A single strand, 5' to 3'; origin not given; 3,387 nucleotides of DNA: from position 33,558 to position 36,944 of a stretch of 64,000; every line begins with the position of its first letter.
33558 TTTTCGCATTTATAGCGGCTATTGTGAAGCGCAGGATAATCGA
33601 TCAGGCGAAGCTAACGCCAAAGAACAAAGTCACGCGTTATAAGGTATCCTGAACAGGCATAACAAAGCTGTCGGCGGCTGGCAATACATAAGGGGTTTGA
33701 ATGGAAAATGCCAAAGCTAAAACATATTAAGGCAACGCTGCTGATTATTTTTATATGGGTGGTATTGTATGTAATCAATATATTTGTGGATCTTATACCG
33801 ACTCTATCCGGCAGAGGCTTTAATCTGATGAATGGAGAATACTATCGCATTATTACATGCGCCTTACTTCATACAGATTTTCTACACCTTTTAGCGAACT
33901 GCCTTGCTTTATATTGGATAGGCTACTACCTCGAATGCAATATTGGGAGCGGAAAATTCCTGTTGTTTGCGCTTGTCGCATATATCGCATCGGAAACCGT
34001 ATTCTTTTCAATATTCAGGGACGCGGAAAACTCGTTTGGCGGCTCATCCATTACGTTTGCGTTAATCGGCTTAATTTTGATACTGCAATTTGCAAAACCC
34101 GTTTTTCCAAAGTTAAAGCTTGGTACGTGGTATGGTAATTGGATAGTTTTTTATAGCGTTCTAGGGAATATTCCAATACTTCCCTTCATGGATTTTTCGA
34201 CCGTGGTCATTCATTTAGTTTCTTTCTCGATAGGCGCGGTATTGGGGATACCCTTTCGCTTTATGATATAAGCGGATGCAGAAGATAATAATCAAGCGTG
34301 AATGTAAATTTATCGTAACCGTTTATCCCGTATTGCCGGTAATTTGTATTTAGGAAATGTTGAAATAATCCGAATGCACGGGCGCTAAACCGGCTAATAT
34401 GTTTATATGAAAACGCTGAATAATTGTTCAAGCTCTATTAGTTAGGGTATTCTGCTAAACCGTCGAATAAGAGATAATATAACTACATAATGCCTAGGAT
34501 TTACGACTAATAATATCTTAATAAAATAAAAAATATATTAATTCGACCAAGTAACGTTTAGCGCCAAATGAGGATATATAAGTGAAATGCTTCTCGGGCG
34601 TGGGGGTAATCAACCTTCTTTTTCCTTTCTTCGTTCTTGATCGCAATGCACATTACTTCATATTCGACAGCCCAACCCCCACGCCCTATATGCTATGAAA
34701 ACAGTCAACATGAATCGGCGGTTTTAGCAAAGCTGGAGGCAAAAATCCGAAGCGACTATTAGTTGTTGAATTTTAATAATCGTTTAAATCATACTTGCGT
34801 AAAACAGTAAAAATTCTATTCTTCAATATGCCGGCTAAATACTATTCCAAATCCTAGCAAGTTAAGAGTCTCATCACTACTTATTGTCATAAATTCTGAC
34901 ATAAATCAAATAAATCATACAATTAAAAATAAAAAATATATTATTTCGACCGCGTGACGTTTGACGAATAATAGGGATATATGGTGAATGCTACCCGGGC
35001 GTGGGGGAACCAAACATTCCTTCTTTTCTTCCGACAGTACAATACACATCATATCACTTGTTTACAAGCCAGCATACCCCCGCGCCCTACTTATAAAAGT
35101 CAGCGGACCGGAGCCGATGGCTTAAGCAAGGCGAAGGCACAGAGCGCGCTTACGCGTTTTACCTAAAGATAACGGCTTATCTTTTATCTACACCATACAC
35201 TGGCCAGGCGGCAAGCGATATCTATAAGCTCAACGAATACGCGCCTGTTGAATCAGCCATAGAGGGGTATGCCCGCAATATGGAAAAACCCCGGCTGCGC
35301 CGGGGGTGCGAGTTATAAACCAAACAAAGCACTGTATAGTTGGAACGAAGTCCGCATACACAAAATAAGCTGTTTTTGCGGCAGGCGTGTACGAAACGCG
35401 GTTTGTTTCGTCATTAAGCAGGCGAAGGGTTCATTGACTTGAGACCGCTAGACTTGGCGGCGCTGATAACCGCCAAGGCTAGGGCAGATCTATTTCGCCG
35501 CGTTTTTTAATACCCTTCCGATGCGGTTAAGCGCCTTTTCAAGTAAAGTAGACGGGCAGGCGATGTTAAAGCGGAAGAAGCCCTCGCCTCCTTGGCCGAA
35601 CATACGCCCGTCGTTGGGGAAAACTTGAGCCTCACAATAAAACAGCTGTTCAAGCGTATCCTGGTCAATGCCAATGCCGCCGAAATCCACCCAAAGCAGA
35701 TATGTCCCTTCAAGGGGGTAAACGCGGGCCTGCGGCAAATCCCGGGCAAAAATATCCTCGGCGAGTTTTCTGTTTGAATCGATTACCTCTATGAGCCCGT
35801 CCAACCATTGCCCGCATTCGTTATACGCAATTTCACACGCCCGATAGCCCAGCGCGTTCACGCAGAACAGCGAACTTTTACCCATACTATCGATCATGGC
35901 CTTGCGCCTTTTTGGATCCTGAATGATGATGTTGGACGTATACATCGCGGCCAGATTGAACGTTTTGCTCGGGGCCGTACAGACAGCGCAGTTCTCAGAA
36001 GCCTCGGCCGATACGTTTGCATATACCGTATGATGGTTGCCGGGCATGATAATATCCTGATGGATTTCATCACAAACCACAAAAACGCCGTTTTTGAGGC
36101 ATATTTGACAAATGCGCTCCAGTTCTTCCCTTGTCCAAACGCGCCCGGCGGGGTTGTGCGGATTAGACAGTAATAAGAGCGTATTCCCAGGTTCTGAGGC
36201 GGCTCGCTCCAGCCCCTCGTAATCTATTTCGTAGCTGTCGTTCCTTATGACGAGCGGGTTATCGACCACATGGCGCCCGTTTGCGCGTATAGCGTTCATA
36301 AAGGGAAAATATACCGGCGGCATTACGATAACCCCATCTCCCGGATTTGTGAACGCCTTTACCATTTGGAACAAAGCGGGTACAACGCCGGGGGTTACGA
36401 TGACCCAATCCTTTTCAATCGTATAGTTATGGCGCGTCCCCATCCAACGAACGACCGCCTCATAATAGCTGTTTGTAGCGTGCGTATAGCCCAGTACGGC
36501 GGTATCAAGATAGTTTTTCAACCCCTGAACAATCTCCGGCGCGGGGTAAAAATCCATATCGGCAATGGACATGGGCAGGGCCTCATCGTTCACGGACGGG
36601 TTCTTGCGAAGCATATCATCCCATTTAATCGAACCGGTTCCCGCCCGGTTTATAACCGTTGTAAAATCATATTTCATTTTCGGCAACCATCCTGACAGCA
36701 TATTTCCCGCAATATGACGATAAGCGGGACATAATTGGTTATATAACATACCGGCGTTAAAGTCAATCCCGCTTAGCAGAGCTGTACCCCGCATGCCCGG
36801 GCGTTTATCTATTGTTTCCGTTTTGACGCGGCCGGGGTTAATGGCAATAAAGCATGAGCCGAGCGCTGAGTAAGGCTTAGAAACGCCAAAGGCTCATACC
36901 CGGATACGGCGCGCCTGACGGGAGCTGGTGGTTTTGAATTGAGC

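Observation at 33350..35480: AT-rich island with a rhomboid protease gene and two diverged copies of a structured non-coding element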

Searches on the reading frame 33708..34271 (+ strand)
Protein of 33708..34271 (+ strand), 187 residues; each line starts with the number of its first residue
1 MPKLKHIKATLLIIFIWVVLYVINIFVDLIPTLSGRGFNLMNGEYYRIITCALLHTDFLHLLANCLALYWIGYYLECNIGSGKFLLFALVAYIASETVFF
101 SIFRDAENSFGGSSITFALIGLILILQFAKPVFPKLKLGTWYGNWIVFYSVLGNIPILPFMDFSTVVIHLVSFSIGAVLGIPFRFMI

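Call 12: find_encoding_contigs(protein=window:33708-34271:+, flank=6000, max_places=10)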
Protein window:33708-34271:+ (187 aa): 24 contigs read that carry it; 3 places shown.
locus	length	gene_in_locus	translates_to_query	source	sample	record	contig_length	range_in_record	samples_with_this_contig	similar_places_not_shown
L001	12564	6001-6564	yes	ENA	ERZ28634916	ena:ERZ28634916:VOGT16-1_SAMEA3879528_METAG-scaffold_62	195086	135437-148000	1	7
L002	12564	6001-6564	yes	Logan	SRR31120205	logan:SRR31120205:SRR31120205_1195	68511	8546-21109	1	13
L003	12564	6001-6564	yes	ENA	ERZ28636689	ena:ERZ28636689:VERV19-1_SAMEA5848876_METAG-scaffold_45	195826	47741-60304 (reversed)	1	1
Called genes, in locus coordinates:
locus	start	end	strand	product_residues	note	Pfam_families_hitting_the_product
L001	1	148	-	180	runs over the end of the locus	PF02283:CobU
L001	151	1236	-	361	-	PF02277:DBI_PRT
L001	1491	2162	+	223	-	PF01222:ERG4_ERG24, PF04191:PEMT, PF04140:ICMT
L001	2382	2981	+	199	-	PF08876:DUF1836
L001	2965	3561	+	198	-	-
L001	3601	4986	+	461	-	PF01145:Band_7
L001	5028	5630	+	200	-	-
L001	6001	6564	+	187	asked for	PF01694:Rhomboid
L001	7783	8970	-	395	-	PF00155:Aminotran_1_2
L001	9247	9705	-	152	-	PF01220:DHquinase_II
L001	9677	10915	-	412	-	PF08501:Shikimate_dh_N, PF01202:SKI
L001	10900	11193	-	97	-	PF01817:CM_2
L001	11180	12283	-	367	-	PF01264:Chorismate_synt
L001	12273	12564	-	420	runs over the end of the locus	PF00275:EPSP_synthase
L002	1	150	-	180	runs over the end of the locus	PF02283:CobU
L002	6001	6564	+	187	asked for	PF01694:Rhomboid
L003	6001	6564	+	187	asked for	PF01694:Rhomboid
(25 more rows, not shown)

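Call 18: find_homologous_proteins(query=window:33708-34271:+, max_evalue=0.00001)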
Query window:33708-34271:+ (187 aa): 13 proteins with E <= 0.00001 among 279 candidates.
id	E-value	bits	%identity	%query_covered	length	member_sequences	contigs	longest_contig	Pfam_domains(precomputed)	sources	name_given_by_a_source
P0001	1.9e-116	405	100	100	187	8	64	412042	PF01694.29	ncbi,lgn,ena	-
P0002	2.2e-97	342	84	100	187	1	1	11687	PF01694.29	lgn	-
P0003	4.8e-65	237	57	100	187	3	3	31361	PF01694.29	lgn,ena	-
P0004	5.1e-63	230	56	100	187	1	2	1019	PF01694.29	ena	-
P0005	6.7e-60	220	54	96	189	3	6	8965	PF01694.29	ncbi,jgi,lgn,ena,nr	ncbi:MAG: rhomboid family intramembrane serine protease [Herbinix sp.]|nr:rhomboid family intramembr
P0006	2.7e-54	202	52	100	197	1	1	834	PF01694.29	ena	-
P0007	3.4e-49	185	49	90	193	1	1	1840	PF01694.29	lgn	-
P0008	2.9e-41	159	46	97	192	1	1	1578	PF01694.29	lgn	-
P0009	4.5e-39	152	46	96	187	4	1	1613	PF01694.29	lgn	-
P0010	1.4e-36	144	47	99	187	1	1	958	PF01694.29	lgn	-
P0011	2.6e-33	133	57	58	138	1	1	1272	PF01694.29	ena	-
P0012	1.3e-30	125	56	59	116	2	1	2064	-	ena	-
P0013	2.4e-28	117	52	59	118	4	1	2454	-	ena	-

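Call 19: find_encoding_contigs(protein=P0002, flank=8000, max_places=4)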
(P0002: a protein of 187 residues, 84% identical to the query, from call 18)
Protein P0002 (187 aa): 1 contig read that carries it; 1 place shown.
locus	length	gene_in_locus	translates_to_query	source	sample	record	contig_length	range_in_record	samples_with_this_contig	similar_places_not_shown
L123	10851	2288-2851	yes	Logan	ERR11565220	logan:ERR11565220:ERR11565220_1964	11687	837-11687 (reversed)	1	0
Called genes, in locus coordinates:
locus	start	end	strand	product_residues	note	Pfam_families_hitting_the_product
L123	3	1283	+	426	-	?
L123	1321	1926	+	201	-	-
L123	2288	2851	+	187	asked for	PF01694:Rhomboid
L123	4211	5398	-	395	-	PF00155:Aminotran_1_2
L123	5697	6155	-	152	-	PF01220:DHquinase_II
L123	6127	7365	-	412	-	PF08501:Shikimate_dh_N, PF01202:SKI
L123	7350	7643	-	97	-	PF01817:CM_2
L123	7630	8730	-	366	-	PF01264:Chorismate_synt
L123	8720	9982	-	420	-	PF00275:EPSP_synthase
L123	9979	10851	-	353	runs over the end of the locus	PF00465:Fe-ADH, PF13685:Fe-ADH_2, PF01761:DHQ_synthase, PF24621:DHQS_C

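Call 20: find_encoding_contigs(protein=P0003, flank=8000, max_places=4)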
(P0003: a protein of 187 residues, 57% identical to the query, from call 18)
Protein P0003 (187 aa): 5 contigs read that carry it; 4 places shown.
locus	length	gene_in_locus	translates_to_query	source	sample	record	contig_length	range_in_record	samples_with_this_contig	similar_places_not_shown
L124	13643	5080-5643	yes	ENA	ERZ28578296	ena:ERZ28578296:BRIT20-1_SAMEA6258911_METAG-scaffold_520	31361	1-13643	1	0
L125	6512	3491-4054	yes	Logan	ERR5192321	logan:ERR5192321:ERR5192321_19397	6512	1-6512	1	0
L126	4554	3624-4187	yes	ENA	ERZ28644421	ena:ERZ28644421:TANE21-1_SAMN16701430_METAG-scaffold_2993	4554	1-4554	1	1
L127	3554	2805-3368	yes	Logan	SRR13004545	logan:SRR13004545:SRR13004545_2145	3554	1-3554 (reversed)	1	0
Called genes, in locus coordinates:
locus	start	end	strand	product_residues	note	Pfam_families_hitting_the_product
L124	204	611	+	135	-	PF12844:HTH_19, PF13560:HTH_31 (weak), PF01381:HTH_3, PF13443:HTH_26 (weak)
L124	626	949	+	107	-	-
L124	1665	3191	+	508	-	PF01336:tRNA_anti-codon, PF00152:tRNA-synt_2, PF01409:tRNA-synt_2d (faint)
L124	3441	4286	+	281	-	-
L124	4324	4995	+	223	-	PF19700:DUF6198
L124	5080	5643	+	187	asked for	PF01694:Rhomboid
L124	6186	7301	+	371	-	PF00383:dCMP_cyt_deam_1, PF14437:MafB19-deam, PF01872:RibD_C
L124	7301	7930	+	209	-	PF00677:Lum_binding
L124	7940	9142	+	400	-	PF00926:DHBP_synthase, PF00925:GTP_cyclohydro2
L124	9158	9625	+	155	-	PF00885:DMRL_synthase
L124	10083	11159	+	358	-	PF01757:Acyl_transf_3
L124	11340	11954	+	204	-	-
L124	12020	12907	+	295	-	-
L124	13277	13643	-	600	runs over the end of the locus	PF07732:Cu-oxidase_3 (weak), PF00394:Cu-oxidase (weak), PF07731:Cu-oxidase_2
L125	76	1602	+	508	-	PF01336:tRNA_anti-codon, PF00152:tRNA-synt_2, PF01409:tRNA-synt_2d (faint)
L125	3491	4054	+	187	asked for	PF01694:Rhomboid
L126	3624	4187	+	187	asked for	PF01694:Rhomboid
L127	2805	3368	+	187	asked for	PF01694:Rhomboid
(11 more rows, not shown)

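Call 21: find_encoding_contigs(protein=P0005, flank=8000, max_places=4)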
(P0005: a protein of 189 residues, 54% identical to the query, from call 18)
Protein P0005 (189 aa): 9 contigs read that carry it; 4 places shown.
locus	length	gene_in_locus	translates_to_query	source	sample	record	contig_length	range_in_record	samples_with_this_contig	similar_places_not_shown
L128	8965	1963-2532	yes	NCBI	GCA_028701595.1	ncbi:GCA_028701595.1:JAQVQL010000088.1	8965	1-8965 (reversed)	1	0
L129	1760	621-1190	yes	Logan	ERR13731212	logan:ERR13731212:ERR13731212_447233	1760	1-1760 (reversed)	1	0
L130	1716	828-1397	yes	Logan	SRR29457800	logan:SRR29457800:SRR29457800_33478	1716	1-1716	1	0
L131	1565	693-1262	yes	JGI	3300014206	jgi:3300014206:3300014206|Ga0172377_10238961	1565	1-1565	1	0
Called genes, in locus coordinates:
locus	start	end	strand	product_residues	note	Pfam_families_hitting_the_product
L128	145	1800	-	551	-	PF12450:vWF_A, PF00092:VWA, PF13519:VWA_2, PF13768:VWA_3, PF12034:YfbK_C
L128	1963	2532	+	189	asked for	PF01694:Rhomboid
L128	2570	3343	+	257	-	PF03591:AzlC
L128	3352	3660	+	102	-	PF05437:AzlD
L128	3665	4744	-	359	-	PF02558:ApbA, PF02317:Octopine_DH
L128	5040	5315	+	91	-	PF08765:Mor (weak)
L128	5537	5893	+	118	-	PF06353:DUF1062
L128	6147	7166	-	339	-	PF05857:TraX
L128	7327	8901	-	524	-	-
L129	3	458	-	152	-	?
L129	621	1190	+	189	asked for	PF01694:Rhomboid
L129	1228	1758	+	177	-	?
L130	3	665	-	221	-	?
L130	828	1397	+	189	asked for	PF01694:Rhomboid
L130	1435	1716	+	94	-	?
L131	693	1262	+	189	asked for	PF01694:Rhomboid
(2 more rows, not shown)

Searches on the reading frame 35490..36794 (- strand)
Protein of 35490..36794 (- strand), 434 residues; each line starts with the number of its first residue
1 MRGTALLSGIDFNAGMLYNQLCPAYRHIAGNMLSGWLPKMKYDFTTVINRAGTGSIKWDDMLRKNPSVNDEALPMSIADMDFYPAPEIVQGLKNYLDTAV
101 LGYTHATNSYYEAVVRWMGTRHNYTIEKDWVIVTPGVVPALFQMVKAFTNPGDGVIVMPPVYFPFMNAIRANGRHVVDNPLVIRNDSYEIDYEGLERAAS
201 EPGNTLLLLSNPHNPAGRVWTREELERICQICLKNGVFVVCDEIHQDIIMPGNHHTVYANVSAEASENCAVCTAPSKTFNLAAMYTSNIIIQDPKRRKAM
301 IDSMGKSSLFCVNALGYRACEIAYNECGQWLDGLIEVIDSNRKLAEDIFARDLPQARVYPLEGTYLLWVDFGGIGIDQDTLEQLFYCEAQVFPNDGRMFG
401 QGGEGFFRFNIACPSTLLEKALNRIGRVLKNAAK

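Call 36: list_cluster_members(proteins=[P0001, window:35490-36794:-, window:31287-32693:+])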
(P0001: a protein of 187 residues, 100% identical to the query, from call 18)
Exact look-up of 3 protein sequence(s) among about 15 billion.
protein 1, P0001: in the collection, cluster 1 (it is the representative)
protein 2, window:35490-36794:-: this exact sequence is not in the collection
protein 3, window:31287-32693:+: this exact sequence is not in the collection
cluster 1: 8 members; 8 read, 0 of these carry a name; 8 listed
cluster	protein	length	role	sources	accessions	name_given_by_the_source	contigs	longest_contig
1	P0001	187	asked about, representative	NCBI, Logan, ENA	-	-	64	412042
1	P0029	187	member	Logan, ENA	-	-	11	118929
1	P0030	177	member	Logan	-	-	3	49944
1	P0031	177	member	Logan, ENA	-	-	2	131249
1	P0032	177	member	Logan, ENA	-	-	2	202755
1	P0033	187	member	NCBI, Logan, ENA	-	-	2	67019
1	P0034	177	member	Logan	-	-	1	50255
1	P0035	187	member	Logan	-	-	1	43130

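Call 38: find_homologous_proteins(query=window:35490-36677:-, max_evalue=1e-100)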
Query window:35490-36677:- (395 aa): 2061 proteins with E <= 1e-100 among 8000 candidates; the best 120 are listed.
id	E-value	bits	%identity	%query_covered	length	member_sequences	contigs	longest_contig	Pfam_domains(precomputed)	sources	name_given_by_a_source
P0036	3.3e-272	920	99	100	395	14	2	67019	PF00155.28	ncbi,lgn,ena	-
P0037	5.1e-143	495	53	99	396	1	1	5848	PF00155.28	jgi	jgi:aminotransferase/cystathionine beta-lyase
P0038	9.7e-143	494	53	99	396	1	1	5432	PF00155.28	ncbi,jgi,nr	ncbi:MAG: pyridoxal phosphate-dependent aminotransferase [Treponema sp.]|jgi:aminotransferase/cystat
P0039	2.3e-142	493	55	99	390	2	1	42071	PF00155.28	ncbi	ncbi:MAG: MalY/PatB family protein [Lachnospiraceae bacterium]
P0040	3.2e-140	486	52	98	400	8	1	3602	PF00155.28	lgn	-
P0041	3.2e-139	482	52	99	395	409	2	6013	PF00155.28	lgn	-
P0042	3.2e-139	482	52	99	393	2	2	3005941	PF00155.28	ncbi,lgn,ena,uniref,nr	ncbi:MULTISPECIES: MalY/PatB family protein [Caproicibacterium]|uniref:cysteine-S-conjugate beta-lya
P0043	6.4e-139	481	52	99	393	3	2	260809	PF00155.28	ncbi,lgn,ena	-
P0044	7.4e-139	481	53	98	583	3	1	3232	PF00155.28,PF08534.17,PF00578.28,PF13911.13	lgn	-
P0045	8.7e-139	481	51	99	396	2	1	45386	PF00155.28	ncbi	-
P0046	8.8e-139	481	51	99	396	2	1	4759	PF00155.28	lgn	-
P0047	9.0e-139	481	53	99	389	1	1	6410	PF00155.28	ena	-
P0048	1.0e-138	481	51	98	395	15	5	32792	PF00155.28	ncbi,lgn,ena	-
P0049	1.3e-138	480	51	99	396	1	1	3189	PF00155.28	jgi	jgi:cystathionine beta-lyase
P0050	1.5e-138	480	52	99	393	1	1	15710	PF00155.28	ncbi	-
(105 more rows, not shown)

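Call 43: find_encoding_contigs(protein=P0036, flank=4000, max_places=10)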
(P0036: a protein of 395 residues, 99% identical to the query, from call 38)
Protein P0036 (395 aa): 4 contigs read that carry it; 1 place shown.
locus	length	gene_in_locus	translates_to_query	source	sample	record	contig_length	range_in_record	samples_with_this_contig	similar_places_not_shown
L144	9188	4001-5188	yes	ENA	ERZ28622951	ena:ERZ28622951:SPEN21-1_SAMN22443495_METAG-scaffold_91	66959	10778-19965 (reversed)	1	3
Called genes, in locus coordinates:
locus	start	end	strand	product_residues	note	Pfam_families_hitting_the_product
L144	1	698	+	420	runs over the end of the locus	PF00275:EPSP_synthase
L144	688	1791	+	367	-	PF01264:Chorismate_synt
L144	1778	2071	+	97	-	PF01817:CM_2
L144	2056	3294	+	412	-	PF08501:Shikimate_dh_N, PF01202:SKI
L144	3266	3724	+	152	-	PF01220:DHquinase_II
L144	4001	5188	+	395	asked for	PF00155:Aminotran_1_2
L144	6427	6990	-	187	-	PF01694:Rhomboid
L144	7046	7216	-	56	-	-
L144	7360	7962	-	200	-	-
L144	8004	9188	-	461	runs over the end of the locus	PF01145:Band_7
